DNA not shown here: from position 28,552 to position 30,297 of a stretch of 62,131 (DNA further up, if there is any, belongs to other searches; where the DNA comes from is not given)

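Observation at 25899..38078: Four divergent pyrrolysine-free MttB methyltransferases interleaved with a peptidase and an amidohydrolase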

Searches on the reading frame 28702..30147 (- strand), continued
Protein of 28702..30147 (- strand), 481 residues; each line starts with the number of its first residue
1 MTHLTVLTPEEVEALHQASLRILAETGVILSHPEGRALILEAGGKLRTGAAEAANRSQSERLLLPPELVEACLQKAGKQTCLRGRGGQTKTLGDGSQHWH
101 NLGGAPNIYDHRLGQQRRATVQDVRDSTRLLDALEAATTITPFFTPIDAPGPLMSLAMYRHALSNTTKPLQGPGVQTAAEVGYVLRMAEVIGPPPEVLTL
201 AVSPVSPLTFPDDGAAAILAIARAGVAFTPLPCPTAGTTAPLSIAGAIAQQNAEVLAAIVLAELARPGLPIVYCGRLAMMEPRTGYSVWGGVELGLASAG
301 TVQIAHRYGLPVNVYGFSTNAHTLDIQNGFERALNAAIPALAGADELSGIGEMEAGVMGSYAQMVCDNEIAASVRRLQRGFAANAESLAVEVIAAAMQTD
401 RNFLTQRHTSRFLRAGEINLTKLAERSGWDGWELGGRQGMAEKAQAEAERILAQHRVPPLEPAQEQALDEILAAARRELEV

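Call 38: search_solved_structures(query=L012:2378-4087:+, max_evalue=0.00001)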
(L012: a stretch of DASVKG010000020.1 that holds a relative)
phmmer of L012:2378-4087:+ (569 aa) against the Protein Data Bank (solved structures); distinct sequences matched with E-value up to 0.00001: 97 (the best 60 are shown).
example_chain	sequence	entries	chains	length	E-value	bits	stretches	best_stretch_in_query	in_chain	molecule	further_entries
1xoc_A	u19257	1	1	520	1.8e-32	115.8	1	118-567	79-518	Oligopeptide-binding protein appA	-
8efz_A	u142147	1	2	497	3.4e-30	108.3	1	58-433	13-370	Extracellular solute-binding protein family 5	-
5yh5_A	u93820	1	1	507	1.2e-29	106.5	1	113-435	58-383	Nickel ABC transporter substrate-binding protein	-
5yhe_A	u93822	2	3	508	1.2e-29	106.5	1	113-435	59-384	Nickel ABC transporter substrate-binding protein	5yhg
5yh8_A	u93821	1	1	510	1.2e-29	106.5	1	113-435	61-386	Nickel ABC transporter substrate-binding protein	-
4oer_A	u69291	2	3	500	2.7e-28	102.1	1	111-446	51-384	NikA protein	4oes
4oet_A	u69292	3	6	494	1.2e-27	99.9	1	111-434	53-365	Putative peptide ABC-transport system periplasmic peptide-binding protein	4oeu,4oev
1dpe_A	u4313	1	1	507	2.7e-26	95.5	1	103-385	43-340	DIPEPTIDE-BINDING PROTEIN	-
1dpp_A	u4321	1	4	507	2.7e-26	95.5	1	103-385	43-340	DIPEPTIDE BINDING PROTEIN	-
8z1z_F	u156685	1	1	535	3.2e-26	95.2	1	103-385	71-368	Dipeptide-binding protein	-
8z1y_F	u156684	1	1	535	3.2e-26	95.2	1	103-385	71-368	Dipeptide-binding protein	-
6i3g_A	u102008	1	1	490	1.8e-25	92.8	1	117-449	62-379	ABC transporter, substrate-binding protein, family 5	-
8j5r_A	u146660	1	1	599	2.2e-25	92.4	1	120-556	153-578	Uncharacterized protein Rv1280c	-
2noo_A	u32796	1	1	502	3.8e-25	91.7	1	114-436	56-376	Nickel-binding periplasmic protein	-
8j5q_A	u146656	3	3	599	3.8e-25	91.7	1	120-556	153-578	Uncharacterized protein Rv1280c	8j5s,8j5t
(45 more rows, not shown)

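Call 39: search_protein_families(library=ncbifam, proteins=[L012:2378-4087:+, L076:12767-13639:+, L061:16842-18425:-, L024:13806-14426:-])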
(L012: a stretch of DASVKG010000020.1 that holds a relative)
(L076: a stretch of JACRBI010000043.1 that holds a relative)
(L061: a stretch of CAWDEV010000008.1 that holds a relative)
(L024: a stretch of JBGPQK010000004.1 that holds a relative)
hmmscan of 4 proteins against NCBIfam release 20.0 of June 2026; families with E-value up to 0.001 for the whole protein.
L012:2378-4087:+ (569 aa): 11 families
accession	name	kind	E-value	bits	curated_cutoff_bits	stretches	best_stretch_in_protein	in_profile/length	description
NF045467.1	Opp4A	equivalog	2.9e-48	164.5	650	1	113-565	87-554/556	oligopeptide ABC transporter substrate-binding protein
TIGR02294.1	nickel_nikA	equivalog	4.9e-44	150.7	393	1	114-440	58-383/501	nickel ABC transporter substrate-binding protein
NF047575.1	opine_bind_CntA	exception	1.5e-34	119.5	800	1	112-434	85-410/535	staphylopine-dependent metal ABC transporter substrate-binding lipoprotein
TIGR04028.1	SBP_KPN_01854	hypoth_equivalog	2.1e-34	118.9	468.5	1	114-561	55-505/509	TIGR04028 family ABC transporter substrate-binding protein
NF045468.1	Opp5A_nikA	equivalog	5.9e-29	100.9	600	1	116-438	68-370/488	nickel ABC transporter substrate-binding protein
NF011942.0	PRK15413.1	equivalog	7.9e-28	97.4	594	1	112-437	79-384/512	glutathione ABC transporter substrate-binding protein GsiB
NF043070.1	DppA_dipep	equivalog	7e-26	90.9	1005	1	109-435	79-411/535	dipeptide ABC transporter periplasmic-binding protein DppA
NF011689.0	PRK15109.1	equivalog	2.8e-23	82.4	560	1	114-440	89-420/547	ABC transporter substrate-binding protein SapA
NF011684.0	PRK15104.1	equivalog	1.6e-13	50.2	947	1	110-344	87-333/543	oligopeptide ABC transporter substrate-binding protein OppA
NF007287.0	PRK09755.1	equivalog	2.6e-11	43.1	1098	1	114-156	86-128/535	ABC transporter substrate-binding protein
NF010149.0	PRK13626.1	equivalog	0.00059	18.6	476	0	156-269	208-312/552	HTH-type transcriptional regulator SgrR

L076:12767-13639:+ (290 aa): 6 families
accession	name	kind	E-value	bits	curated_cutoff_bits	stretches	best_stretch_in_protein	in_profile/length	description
NF005719.0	PRK07535.1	domain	1.1e-86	290.3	259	1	20-279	1-262/268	methyltetrahydrofolate:corrinoid/iron-sulfur protein methyltransferase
TIGR02082.1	metH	equivalog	1.4e-43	148.8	1010.85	1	6-251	329-589/1182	methionine synthase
NF040758.1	CODH_ACS_meth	exception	5.5e-34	117.7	370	1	20-269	4-256/261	carbon monoxide dehydrogenase/acetyl-CoA synthase methytransferase subunit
NF007024.0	PRK09490.1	equivalog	2.4e-29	101.8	1497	1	10-249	350-604/1234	methionine synthase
NF002142.0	PRK00979.1-1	subfamily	6.8e-07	28.6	287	1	82-219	87-221/306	tetrahydromethanopterin S-methyltransferase subunit H family protein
TIGR01496.1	DHPS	equivalog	0.00049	19.8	162.6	1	49-203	27-193/258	dihydropteroate synthase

L061:16842-18425:- (527 aa): 11 families
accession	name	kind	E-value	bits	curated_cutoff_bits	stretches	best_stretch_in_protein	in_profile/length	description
NF040756.1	corr_regen_AcsV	exception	1e-108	364.4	800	2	123-519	208-617/632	corrinoid activation/regeneration protein AcsV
TIGR04270.1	Rama_corrin_act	subfamily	1.5e-43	149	500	1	126-524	2-415/534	methylamine methyltransferase corrinoid protein reductive activase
TIGR01941.1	nqrF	equivalog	7.4e-13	48.2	295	1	20-100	48-127/405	NADH:ubiquinone reductase (Na(+)-transporting) subunit F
NF058606.1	GlBtMonoRdsGbcB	equivalog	6.1e-07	28.7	500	1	5-91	278-360/362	glycine betaine monooxygenase reductase subunit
TIGR02160.1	PA_CoA_Oxy5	hypoth_equivalog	3.2e-06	26.2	420.8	1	22-88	283-345/352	1,2-phenylacetyl-CoA epoxidase subunit PaaE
NF040810.1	BenC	equivalog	8.6e-06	25.1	430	1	20-100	19-98/333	benzoate 1,2-dioxygenase electron transfer component BenC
NF004317.0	PRK05713.1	equivalog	1.7e-05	24.3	338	1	20-91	15-82/312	iron-sulfur-binding ferredoxin reductase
TIGR02008.1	fdx_plant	subfamily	5.2e-05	22.9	81.15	1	23-91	24-88/97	ferredoxin [2Fe-2S]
TIGR02007.1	fdx_isc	equivalog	0.0001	22.4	132.1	1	9-92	11-98/110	ISC system 2Fe-2S type ferredoxin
NF007964.0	PRK10684.1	equivalog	0.00012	21.2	383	1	20-91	265-332/333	NADH oxidoreductase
NF008822.0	PRK11872.1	equivalog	0.00013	21.1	402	1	23-97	24-96/341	anthranilate 1,2-dioxygenase electron transfer component AntC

L024:13806-14426:- (206 aa): 5 families
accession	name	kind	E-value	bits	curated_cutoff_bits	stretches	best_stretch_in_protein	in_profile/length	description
TIGR00949.1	2A76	subfamily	5.7e-10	39.2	183.95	1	19-193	2-183/185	homoserine/threonine efflux transporter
NF008201.0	PRK10958.1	equivalog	6.1e-06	25.9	165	1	15-120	20-129/212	leucine efflux protein LeuE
NF007591.0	PRK10229.1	equivalog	7.8e-06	25.7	288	1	14-194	14-201/206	threonine export protein RhtC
TIGR00948.1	2a75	equivalog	2.6e-05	24.1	213.65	1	38-131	22-121/177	L-lysine exporter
NF007812.0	PRK10520.1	equivalog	6.6e-05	22.6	209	1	16-123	17-127/206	homoserine/homoserine lactone efflux protein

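Call 64: search_protein_families(library=pfam, proteins=[L032:11419-12486:+, L082:19152-19973:+, L033:2123-5410:+, L033:5412-7733:+, L033:12115-13956:+, L033:225-1196:+, L033:1225-2121:+, L021:7766-9316:+, L072:6740-7498:+, L072:7500-8138:+])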
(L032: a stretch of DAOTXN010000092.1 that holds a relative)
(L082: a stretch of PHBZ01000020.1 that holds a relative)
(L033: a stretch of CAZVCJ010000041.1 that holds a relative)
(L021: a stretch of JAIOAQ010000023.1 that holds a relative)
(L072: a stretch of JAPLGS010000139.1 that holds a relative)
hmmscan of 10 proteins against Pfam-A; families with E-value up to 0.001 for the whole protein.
L032:11419-12486:+ (355 aa): 1 family
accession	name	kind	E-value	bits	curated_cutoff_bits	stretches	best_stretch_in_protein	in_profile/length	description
PF03417.21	AAT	-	7.8e-21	75.2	23.2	1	115-333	4-222/225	Acyl-coenzyme A:6-aminopenicillanic acid acyl-transferase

L082:19152-19973:+ (273 aa): 1 family
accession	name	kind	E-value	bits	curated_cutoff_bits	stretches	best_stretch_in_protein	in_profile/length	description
PF02633.19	Creatininase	-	5.5e-62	209.7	31.3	1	11-257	2-237/238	Creatinine amidohydrolase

L033:2123-5410:+ (1095 aa): 5 families
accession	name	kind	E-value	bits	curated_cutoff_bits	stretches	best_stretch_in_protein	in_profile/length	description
PF03632.21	Glyco_hydro_65m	-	6.8e-123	410.7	27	1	610-1007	1-370/371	Glycosyl hydrolase family 65 central catalytic domain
PF03636.21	Glyco_hydro_65N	-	1.5e-67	228.1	26.6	1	285-558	5-233/233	Glycosyl hydrolase family 65, N-terminal domain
PF00702.32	Hydrolase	-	4.2e-24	86.5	26.4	1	18-227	2-189/191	haloacid dehalogenase-like hydrolase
PF13419.12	HAD_2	-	8.3e-17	62.3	23.8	1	20-228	1-171/178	Haloacid dehalogenase-like hydrolase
PF03633.20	Glyco_hydro_65C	-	3.1e-10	40.1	22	1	1019-1080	3-62/62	Glycosyl hydrolase family 65, C-terminal domain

L033:5412-7733:+ (773 aa): 3 families
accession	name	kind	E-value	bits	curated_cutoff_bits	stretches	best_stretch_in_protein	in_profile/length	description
PF07969.17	Amidohydro_3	-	1.3e-27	97.9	29.7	2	270-480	1-207/472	Amidohydrolase family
PF01979.26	Amidohydro_1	-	6.4e-13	49.1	25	2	614-721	232-321/345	Amidohydrolase family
PF00485.24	PRK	-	1.9e-12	47.8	22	1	32-157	1-137/196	Phosphoribulokinase / Uridine kinase family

L033:12115-13956:+ (613 aa): 1 family
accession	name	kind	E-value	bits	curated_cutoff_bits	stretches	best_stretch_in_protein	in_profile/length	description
PF13520.12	AA_permease_2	-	1.3e-26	94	27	1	48-423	15-404/427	Amino acid permease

L033:225-1196:+ (323 aa): 1 family
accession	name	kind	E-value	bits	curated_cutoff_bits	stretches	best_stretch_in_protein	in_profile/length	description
PF00365.25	PFK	-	8.3e-110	366.9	30.9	1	3-278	1-276/277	Phosphofructokinase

L033:1225-2121:+ (298 aa): 2 families
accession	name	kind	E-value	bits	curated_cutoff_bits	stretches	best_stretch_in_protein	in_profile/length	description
PF00924.24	MS_channel_2nd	-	1.2e-08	35.3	20.2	1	94-168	2-67/68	Mechanosensitive ion channel, beta-domain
PF21088.3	MS_channel_1st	-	0.00022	21.6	23.1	1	52-92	2-42/42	Mechanosensitive ion channel, transmembrane helices 2/3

L021:7766-9316:+ (516 aa): 1 family
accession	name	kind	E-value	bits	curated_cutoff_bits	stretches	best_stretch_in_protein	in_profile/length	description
PF02652.20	Lactate_perm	-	5.8e-51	174.3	27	1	4-513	1-521/522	L-lactate permease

L072:6740-7498:+ (252 aa): 1 family
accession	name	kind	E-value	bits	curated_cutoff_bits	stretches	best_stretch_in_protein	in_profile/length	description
PF06253.16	MTTB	-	1.1e-25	90.1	25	1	3-223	29-246/500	Trimethylamine methyltransferase (MTTB)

L072:7500-8138:+ (212 aa): 1 family
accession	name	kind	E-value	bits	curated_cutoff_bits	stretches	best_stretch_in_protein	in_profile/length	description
PF06253.16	MTTB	-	9.9e-40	136.4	25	1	1-192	303-493/500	Trimethylamine methyltransferase (MTTB)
